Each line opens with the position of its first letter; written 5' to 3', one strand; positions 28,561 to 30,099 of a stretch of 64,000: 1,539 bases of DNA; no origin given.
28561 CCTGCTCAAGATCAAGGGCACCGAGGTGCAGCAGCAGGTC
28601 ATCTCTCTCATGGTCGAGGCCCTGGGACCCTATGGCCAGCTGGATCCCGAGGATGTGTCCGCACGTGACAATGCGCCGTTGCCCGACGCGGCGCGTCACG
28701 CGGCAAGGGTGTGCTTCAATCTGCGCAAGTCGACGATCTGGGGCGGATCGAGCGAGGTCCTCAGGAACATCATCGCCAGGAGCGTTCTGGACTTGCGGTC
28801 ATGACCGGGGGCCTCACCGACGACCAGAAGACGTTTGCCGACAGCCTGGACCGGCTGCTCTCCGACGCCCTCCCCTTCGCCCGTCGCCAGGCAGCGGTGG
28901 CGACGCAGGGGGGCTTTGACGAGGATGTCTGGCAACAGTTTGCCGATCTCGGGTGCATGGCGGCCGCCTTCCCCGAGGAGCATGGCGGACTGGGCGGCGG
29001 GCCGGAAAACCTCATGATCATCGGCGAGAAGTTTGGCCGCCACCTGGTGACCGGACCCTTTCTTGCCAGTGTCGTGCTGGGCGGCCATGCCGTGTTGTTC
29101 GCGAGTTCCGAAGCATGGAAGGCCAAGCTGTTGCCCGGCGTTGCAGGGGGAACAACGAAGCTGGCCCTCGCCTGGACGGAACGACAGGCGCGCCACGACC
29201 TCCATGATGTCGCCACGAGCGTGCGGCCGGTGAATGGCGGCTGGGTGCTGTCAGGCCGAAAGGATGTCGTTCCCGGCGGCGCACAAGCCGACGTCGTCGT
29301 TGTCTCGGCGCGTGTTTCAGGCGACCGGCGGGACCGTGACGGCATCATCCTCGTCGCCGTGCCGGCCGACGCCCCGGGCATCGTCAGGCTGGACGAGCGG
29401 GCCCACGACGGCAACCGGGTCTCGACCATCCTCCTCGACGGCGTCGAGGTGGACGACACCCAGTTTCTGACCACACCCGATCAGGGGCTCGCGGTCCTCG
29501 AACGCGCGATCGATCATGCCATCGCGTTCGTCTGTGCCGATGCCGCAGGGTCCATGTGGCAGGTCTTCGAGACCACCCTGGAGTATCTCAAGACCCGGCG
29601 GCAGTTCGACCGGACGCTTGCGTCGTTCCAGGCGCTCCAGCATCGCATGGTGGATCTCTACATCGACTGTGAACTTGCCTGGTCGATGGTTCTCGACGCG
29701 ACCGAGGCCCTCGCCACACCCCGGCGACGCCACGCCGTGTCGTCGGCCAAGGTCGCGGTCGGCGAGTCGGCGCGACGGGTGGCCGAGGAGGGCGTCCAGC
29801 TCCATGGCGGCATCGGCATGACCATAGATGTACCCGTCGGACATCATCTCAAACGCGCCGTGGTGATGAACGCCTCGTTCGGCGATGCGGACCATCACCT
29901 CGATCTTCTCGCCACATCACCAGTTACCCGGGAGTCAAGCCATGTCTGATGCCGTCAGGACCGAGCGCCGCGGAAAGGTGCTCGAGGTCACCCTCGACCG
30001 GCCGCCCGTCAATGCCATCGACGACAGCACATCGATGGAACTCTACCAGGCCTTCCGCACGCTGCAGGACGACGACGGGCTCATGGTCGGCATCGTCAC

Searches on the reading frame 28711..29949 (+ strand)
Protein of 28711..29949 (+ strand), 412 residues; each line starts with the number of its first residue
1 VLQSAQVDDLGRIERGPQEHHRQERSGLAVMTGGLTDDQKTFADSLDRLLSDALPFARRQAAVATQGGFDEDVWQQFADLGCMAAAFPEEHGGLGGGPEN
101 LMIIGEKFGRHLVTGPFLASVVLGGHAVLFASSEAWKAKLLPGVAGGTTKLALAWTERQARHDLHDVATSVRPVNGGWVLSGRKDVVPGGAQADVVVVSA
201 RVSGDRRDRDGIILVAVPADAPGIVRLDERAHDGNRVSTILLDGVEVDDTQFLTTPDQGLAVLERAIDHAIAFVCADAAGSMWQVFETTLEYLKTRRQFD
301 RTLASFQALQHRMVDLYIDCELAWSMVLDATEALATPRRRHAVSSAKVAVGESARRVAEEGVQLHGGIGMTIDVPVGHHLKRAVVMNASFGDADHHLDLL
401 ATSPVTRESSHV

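Call 73: search_protein_families(library=pfam, proteins=[window:28711-29949:+], max_evalue=0.00001)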
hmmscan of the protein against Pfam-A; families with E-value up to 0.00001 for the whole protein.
window:28711-29949:+ (412 aa): 3 families
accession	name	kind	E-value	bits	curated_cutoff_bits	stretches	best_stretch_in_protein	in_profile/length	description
PF00441.29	Acyl-CoA_dh_1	-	3.1e-25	89.5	22.4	1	257-401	1-146/150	Acyl-CoA dehydrogenase, C-terminal domain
PF02771.21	Acyl-CoA_dh_N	-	8.7e-15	55.5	22.9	1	36-147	1-112/113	Acyl-CoA dehydrogenase, N-terminal domain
PF02770.24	Acyl-CoA_dh_M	-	4.5e-14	52.8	33.3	1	152-236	1-85/97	Acyl-CoA dehydrogenase, middle domain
